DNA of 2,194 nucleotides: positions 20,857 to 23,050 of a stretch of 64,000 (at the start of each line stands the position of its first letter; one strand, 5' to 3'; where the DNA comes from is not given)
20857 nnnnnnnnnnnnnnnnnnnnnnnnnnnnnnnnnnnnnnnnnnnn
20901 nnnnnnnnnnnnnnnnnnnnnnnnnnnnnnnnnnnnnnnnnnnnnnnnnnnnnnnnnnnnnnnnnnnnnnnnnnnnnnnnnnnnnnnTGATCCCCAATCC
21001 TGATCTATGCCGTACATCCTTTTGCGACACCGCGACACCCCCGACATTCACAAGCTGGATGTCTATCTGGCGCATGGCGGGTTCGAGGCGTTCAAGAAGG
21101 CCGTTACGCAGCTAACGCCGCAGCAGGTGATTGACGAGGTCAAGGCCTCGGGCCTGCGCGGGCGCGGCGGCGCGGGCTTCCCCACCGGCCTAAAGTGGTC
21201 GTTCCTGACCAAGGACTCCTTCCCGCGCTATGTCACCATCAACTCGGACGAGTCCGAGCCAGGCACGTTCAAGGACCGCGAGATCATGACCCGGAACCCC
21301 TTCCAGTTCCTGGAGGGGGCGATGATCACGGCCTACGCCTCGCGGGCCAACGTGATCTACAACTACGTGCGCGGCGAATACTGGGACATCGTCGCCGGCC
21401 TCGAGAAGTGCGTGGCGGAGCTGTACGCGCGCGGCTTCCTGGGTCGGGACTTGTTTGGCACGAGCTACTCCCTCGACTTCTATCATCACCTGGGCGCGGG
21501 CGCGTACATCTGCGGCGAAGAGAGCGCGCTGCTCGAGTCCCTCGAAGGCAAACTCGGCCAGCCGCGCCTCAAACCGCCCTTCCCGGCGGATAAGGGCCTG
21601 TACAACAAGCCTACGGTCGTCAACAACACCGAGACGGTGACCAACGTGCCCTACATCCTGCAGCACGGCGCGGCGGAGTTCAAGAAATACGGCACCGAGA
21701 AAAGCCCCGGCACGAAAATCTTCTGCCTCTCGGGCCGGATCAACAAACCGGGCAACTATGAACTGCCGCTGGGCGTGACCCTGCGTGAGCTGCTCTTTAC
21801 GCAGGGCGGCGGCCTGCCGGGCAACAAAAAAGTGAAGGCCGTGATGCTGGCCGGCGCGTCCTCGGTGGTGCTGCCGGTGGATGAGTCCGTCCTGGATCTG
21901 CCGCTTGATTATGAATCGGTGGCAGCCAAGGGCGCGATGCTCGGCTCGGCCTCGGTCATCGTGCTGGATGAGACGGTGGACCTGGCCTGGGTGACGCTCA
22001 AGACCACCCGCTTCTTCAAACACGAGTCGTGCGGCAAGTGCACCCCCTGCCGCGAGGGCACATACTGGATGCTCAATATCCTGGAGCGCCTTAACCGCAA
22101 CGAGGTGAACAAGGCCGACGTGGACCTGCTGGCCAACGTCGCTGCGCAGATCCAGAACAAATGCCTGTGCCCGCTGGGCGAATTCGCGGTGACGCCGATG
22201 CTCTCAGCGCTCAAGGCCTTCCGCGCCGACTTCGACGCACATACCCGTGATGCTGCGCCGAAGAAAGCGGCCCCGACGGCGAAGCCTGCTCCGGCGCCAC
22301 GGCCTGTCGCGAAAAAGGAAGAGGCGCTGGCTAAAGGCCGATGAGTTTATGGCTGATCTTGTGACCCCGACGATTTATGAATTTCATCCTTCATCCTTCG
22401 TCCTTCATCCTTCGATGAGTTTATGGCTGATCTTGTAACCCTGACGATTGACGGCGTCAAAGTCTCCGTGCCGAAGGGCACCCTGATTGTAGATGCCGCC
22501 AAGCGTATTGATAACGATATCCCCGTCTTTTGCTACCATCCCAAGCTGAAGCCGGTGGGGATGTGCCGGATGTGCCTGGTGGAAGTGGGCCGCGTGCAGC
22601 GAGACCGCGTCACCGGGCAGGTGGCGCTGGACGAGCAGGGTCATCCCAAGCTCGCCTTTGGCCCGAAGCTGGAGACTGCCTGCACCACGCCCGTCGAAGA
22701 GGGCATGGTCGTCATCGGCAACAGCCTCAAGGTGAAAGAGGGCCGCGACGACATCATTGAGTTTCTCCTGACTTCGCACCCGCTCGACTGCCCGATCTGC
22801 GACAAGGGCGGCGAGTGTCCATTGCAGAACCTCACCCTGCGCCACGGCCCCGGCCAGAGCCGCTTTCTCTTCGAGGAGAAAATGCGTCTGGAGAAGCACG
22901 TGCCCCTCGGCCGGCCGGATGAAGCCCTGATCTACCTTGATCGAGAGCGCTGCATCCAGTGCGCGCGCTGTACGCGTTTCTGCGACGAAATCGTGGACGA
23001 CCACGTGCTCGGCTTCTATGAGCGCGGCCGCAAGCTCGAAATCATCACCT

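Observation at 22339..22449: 37-bp duplication of the nuoF-stop/nuoG-start junction creates a decoy start and brackets a heptamer array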

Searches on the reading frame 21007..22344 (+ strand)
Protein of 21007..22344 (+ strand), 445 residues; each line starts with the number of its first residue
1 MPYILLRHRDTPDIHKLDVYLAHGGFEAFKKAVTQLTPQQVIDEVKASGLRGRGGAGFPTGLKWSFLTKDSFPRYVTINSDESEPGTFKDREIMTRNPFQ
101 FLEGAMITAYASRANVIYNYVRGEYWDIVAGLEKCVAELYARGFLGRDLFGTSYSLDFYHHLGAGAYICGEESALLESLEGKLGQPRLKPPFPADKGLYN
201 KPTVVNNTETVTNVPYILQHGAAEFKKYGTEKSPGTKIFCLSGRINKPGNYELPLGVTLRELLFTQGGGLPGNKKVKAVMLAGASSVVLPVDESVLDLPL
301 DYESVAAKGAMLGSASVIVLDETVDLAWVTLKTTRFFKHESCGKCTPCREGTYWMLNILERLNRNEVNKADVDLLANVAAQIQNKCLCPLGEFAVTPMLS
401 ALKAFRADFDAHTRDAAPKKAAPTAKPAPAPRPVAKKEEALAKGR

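Call 10: find_encoding_contigs(protein=window:21007-22344:+, flank=3000, max_places=6)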
Protein window:21007-22344:+ (445 aa): 3 contigs read that carry it; 2 places shown.
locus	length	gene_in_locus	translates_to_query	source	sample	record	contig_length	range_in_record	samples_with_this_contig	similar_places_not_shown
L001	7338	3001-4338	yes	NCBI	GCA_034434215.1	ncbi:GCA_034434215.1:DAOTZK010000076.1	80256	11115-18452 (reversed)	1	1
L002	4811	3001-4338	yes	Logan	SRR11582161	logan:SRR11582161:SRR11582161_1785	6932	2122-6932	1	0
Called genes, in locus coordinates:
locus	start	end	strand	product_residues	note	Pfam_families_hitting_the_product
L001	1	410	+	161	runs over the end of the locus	PF01058:Oxidored_q6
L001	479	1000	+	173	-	PF00329:Complex1_30kDa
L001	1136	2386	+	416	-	PF00346:Complex1_49kDa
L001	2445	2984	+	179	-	PF01257:2Fe-2S_thioredx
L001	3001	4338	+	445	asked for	PF01512:Complex1_51K, PF22461:SLBB_2 (weak), PF10531:SLBB (weak), PF10589:NADH_4Fe-4S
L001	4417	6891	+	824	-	PF00111:Fer2 (weak), PF13510:Fer2_4, PF10588:NADH-G_4Fe-4S_3, PF22117:Fer4_Nqo3, PF04879:Molybdop_Fe4S4, PF22151:Fer4_NDSU1, PF00384:Molybdopterin, PF01568:Molydop_binding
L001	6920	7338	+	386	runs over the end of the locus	PF00146:NADHdh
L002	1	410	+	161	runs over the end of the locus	PF01058:Oxidored_q6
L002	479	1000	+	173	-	PF00329:Complex1_30kDa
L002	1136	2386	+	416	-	PF00346:Complex1_49kDa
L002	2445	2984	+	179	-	PF01257:2Fe-2S_thioredx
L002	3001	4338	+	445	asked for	PF01512:Complex1_51K, PF22461:SLBB_2 (weak), PF10531:SLBB (weak), PF10589:NADH_4Fe-4S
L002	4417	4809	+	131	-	?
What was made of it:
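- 21007..22344 (+): nuoF (NADH-quinone oxidoreductase subunit F, 445 aa). Its last two codons and TGA stop (22339-22344) lie in copy 1. Pfam Complex1_51K, SLBB and NADH_4Fe-4S on the called gene (call 10).
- Checked: Both have the expected Pfam domains (call 10).
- All sources are short-read metagenome assemblies, possibly of the same sample (call 10).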

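Call 17: find_homologous_proteins(query=window:21007-22341:+, max_evalue=1e-100)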
Query window:21007-22341:+ (445 aa): 7987 proteins with E <= 1e-100 among 8000 candidates; the best 120 are listed.
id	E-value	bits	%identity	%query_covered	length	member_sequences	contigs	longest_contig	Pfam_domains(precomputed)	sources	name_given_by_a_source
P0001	0.0e+0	1024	100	100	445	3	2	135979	PF10531.16,PF10589.15,PF22461.3,PF01512.23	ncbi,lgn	-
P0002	4.8e-269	910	91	93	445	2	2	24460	PF10531.16,PF10589.15,PF22461.3,PF01512.23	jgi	jgi:NADH-quinone oxidoreductase subunit F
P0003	1.1e-261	886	88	93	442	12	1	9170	PF10531.16,PF10589.15,PF22461.3,PF01512.23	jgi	jgi:NADH-quinone oxidoreductase subunit F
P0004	3.3e-251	852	85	93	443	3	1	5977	PF10531.16,PF10589.15,PF22461.3,PF01512.23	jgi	jgi:NADH-quinone oxidoreductase subunit F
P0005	7.0e-241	818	81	93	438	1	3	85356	PF10531.16,PF10589.15,PF22461.3,PF01512.23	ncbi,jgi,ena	-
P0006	3.9e-240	815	82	93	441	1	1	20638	PF10531.16,PF10589.15,PF22461.3,PF01512.23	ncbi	-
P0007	3.6e-238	809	79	91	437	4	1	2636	PF10531.16,PF10589.15,PF22461.3,PF01512.23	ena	-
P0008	3.6e-237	805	81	93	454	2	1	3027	PF10531.16,PF10589.15,PF22461.3,PF01512.23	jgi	-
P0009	4.8e-237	805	81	93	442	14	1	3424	PF10531.16,PF10589.15,PF22461.3,PF01512.23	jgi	jgi:NADH-quinone oxidoreductase subunit F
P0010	2.9e-236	802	80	93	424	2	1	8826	PF10531.16,PF10589.15,PF22461.3,PF01512.23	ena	-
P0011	2.1e-234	796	79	93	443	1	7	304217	PF10531.16,PF10589.15,PF22461.3,PF01512.23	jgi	jgi:NADH-quinone oxidoreductase subunit F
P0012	2.3e-234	796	79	93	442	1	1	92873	PF10531.16,PF10589.15,PF22461.3,PF01512.23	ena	-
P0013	1.5e-233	793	79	93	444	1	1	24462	PF10531.16,PF10589.15,PF22461.3,PF01512.23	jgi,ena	-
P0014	9.7e-233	791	79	93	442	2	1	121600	PF10531.16,PF10589.15,PF22461.3,PF01512.23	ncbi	-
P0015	6.9e-230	781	77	93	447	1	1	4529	PF10531.16,PF10589.15,PF22461.3,PF01512.23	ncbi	-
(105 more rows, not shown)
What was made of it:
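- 21007..22344 (+): 7987 homologs at E<=1e-100 (call 17).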

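Call 19: find_encoding_contigs(protein=P0002, flank=3000, max_places=4)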
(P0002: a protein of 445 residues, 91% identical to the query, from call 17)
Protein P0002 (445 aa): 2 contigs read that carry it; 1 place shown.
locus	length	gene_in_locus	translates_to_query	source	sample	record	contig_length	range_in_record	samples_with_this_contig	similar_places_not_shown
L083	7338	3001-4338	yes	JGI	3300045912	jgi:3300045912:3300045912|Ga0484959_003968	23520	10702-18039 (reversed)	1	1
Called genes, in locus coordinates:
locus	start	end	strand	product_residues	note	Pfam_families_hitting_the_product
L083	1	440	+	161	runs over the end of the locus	PF01058:Oxidored_q6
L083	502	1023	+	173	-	PF00329:Complex1_30kDa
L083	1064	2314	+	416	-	PF00346:Complex1_49kDa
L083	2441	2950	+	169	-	PF01257:2Fe-2S_thioredx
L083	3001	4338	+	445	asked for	PF01512:Complex1_51K, PF22461:SLBB_2 (weak), PF10531:SLBB (weak), PF10589:NADH_4Fe-4S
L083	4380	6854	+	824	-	PF00111:Fer2, PF13510:Fer2_4, PF10588:NADH-G_4Fe-4S_3, PF22117:Fer4_Nqo3, PF04879:Molybdop_Fe4S4, PF22151:Fer4_NDSU1, PF00384:Molybdopterin, PF01568:Molydop_binding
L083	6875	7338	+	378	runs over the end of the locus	PF00146:NADHdh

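Call 20: find_encoding_contigs(protein=P0003, flank=3000, max_places=4)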
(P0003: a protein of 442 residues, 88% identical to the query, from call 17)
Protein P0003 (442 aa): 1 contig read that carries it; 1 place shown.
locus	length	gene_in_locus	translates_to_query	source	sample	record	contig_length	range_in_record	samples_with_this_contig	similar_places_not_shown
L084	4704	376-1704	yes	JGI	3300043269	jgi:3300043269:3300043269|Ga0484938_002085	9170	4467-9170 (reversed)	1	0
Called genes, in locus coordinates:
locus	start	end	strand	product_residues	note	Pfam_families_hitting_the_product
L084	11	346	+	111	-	PF01257:2Fe-2S_thioredx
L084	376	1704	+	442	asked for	PF01512:Complex1_51K, PF10531:SLBB, PF22461:SLBB_2, PF10589:NADH_4Fe-4S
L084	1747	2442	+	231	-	PF08123:DOT1, PF13649:Methyltransf_25 (weak)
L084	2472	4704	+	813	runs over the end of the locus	PF00111:Fer2 (weak), PF13510:Fer2_4, PF10588:NADH-G_4Fe-4S_3, PF22117:Fer4_Nqo3, PF04879:Molybdop_Fe4S4, PF22151:Fer4_NDSU1, PF00384:Molybdopterin, PF01568:Molydop_binding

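Call 21: find_encoding_contigs(protein=P0004, flank=3000, max_places=4)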
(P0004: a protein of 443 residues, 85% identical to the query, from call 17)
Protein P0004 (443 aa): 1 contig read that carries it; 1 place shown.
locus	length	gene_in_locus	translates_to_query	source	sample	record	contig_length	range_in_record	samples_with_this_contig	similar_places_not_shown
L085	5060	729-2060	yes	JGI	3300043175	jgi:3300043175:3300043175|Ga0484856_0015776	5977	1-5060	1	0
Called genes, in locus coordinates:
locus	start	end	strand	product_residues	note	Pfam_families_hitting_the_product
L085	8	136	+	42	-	PF00346:Complex1_49kDa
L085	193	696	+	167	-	PF01257:2Fe-2S_thioredx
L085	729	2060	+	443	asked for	PF01512:Complex1_51K, PF10531:SLBB, PF22461:SLBB_2, PF10589:NADH_4Fe-4S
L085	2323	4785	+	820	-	PF00111:Fer2 (weak), PF13510:Fer2_4, PF10588:NADH-G_4Fe-4S_3, PF22117:Fer4_Nqo3, PF04879:Molybdop_Fe4S4, PF22151:Fer4_NDSU1, PF00384:Molybdopterin, PF01568:Molydop_binding (weak)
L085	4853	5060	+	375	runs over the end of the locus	?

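Call 25: find_encoding_contigs(protein=P0122, flank=3000, max_places=4)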
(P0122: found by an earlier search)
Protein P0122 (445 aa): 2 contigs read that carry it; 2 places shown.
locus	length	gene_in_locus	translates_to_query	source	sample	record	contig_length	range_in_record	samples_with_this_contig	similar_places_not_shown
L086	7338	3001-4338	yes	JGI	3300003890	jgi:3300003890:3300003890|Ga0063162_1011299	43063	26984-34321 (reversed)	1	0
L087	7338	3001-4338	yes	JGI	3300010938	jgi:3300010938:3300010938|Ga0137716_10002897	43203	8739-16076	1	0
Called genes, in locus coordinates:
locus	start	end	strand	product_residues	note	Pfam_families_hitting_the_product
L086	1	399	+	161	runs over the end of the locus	PF01058:Oxidored_q6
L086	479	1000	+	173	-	PF00329:Complex1_30kDa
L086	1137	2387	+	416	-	PF00346:Complex1_49kDa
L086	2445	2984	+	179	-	PF01257:2Fe-2S_thioredx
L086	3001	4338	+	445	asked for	PF01512:Complex1_51K, PF22461:SLBB_2, PF10531:SLBB (weak), PF10589:NADH_4Fe-4S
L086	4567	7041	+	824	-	PF00111:Fer2 (weak), PF13510:Fer2_4, PF10588:NADH-G_4Fe-4S_3, PF22117:Fer4_Nqo3, PF04879:Molybdop_Fe4S4, PF22151:Fer4_NDSU1, PF00384:Molybdopterin, PF01568:Molydop_binding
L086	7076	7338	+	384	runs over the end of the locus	PF00146:NADHdh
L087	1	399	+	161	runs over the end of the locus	PF01058:Oxidored_q6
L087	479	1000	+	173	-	PF00329:Complex1_30kDa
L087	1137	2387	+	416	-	PF00346:Complex1_49kDa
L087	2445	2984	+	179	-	PF01257:2Fe-2S_thioredx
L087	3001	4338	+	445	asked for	PF01512:Complex1_51K, PF22461:SLBB_2, PF10531:SLBB (weak), PF10589:NADH_4Fe-4S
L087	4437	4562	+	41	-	-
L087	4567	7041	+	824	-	PF00111:Fer2 (weak), PF13510:Fer2_4, PF10588:NADH-G_4Fe-4S_3, PF22117:Fer4_Nqo3, PF04879:Molybdop_Fe4S4, PF22151:Fer4_NDSU1, PF00384:Molybdopterin, PF01568:Molydop_binding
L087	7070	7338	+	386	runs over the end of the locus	PF00146:NADHdh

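Call 26: find_encoding_contigs(protein=P0121, flank=3000, max_places=4)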
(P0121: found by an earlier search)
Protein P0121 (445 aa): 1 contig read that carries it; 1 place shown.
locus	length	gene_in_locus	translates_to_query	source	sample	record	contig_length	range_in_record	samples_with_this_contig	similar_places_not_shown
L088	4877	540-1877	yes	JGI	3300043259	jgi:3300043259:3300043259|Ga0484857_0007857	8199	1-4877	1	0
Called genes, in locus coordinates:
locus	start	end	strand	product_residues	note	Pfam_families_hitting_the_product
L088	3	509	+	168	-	?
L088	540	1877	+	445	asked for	PF01512:Complex1_51K, PF22461:SLBB_2, PF10531:SLBB, PF10589:NADH_4Fe-4S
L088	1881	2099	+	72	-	-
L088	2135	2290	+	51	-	-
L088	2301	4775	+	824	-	PF00111:Fer2 (weak), PF13510:Fer2_4, PF10588:NADH-G_4Fe-4S_3, PF22117:Fer4_Nqo3, PF04879:Molybdop_Fe4S4, PF22151:Fer4_NDSU1, PF00384:Molybdopterin, PF01568:Molydop_binding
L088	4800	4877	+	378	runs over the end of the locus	PF00146:NADHdh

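Call 29: find_encoding_contigs(protein=P0122, flank=10000, max_places=2)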
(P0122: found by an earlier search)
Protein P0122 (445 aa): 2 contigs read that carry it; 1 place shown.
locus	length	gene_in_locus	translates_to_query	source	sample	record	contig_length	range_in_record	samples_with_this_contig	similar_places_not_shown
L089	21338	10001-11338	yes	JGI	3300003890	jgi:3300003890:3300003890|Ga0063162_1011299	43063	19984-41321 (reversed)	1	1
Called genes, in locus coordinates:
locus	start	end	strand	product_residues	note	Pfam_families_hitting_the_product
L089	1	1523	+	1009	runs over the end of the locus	PF02091:tRNA-synt_2e, PF02092:tRNA_synt_2f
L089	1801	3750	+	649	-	PF01807:Zn_ribbon_DnaG, PF08275:DNAG_N, PF01751:Toprim, PF13155:Toprim_2, PF13662:Toprim_4, PF10410:DnaB_bind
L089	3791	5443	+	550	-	PF00140:Sigma70_r1_2, PF04542:Sigma70_r2, PF04539:Sigma70_r3, PF04545:Sigma70_r4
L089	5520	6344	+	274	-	PF02585:PIG-L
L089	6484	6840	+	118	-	PF00507:Oxidored_q4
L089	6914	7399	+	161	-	PF01058:Oxidored_q6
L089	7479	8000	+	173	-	PF00329:Complex1_30kDa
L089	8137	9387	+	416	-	PF00346:Complex1_49kDa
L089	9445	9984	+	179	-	PF01257:2Fe-2S_thioredx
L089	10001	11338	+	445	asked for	PF01512:Complex1_51K, PF22461:SLBB_2, PF10531:SLBB (weak), PF10589:NADH_4Fe-4S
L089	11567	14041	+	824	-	PF00111:Fer2 (weak), PF13510:Fer2_4, PF10588:NADH-G_4Fe-4S_3, PF22117:Fer4_Nqo3, PF04879:Molybdop_Fe4S4, PF22151:Fer4_NDSU1, PF00384:Molybdopterin, PF01568:Molydop_binding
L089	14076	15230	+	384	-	PF00146:NADHdh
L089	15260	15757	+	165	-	PF17179:Fer4_22 (faint), PF13183:Fer4_8 (faint), PF13534:Fer4_17 (faint), PF13237:Fer4_10, PF00037:Fer4 (weak), PF12838:Fer4_7, PF13187:Fer4_9, PF00037:Fer4, +6 more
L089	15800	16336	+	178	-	PF00499:Oxidored_q3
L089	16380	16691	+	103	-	PF00420:Oxidored_q2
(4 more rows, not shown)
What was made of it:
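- On nuoF / nuoG (complex I subunits F and G): Pfam Complex1_51K and NADH_4Fe-4S for F. Fer2_4, NADH-G_4Fe-4S_3 and Molybdopterin for G. The neighbouring genes are in the standard order (calls 10, 29).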

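Call 55: search_protein_families(library=pfam, proteins=[L087:4437-4562:+, L088:1881-2099:+, L088:2135-2290:+, L084:1747-2442:+], max_evalue=1)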
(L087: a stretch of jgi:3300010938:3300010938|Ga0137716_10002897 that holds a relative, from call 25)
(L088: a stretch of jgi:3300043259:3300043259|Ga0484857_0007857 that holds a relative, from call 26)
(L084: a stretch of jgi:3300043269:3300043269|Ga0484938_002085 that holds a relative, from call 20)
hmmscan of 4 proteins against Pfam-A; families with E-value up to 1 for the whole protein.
L087:4437-4562:+ (41 aa): 0 families

L088:1881-2099:+ (72 aa): 0 families

L088:2135-2290:+ (51 aa): 0 families

L084:1747-2442:+ (231 aa): 8 families
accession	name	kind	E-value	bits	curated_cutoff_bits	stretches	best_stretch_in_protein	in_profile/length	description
PF08123.19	DOT1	-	1.2e-08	35.2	23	1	76-139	32-95/205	Histone methylation protein DOT1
PF13649.12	Methyltransf_25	-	4.6e-06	27.7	27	1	92-183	2-93/97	Methyltransferase domain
PF08241.18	Methyltransf_11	-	5.5e-05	24.2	21.2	1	92-157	1-60/95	Methyltransferase domain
PF02390.23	Methyltransf_4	-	0.00024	21.1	24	1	88-154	2-64/173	Putative methyltransferase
PF08242.18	Methyltransf_12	-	0.0014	19.7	30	1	92-184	1-93/98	Methyltransferase domain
PF05175.20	MTS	-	0.0045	17.1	23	1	90-173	34-114/170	Methyltransferase small domain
PF03602.21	Cons_hypoth95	-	0.015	15.4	24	1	89-182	43-139/182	Conserved hypothetical protein 95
PF01135.25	PCMT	-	0.03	14.5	20.3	1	77-148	64-132/210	Protein-L-isoaspartate(D-aspartate) O-methyltransferase (PCMT)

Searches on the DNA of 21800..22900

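Call 44: search_rna_families(source=window, start=21800, end=22900, threshold=evalue, max_evalue=1)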
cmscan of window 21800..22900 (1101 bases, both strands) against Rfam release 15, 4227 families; matches with E-value up to 1: 2.
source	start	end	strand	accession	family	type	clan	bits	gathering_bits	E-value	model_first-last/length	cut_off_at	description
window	21958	22026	-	RF04290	mir-1197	Gene; miRNA;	CL00149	18.9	80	0.46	1-84/84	no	mir-1197 microRNA precursor family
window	22863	22878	-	RF01962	RMST_1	Gene; lncRNA;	-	15.3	40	0.93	46-61/61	no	Rhabdomyosarcoma 2 associated transcript conserved region 1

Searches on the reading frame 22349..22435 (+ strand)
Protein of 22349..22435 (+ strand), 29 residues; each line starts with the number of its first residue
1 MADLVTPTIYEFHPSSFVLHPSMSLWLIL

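Call 55: search_protein_families(library=pfam, proteins=[window:22349-22435:+], max_evalue=1)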
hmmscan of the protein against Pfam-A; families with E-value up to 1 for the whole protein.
window:22349-22435:+ (29 aa): 0 families
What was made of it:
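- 22349..22438 (+): Decoy ORF of 29 codons plus TAA. It starts 4 nt after the nuoF stop, is +2 out of frame with nuoG, and ends 13 nt after the last base of the nuoG ATG. No Pfam match (call 55).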
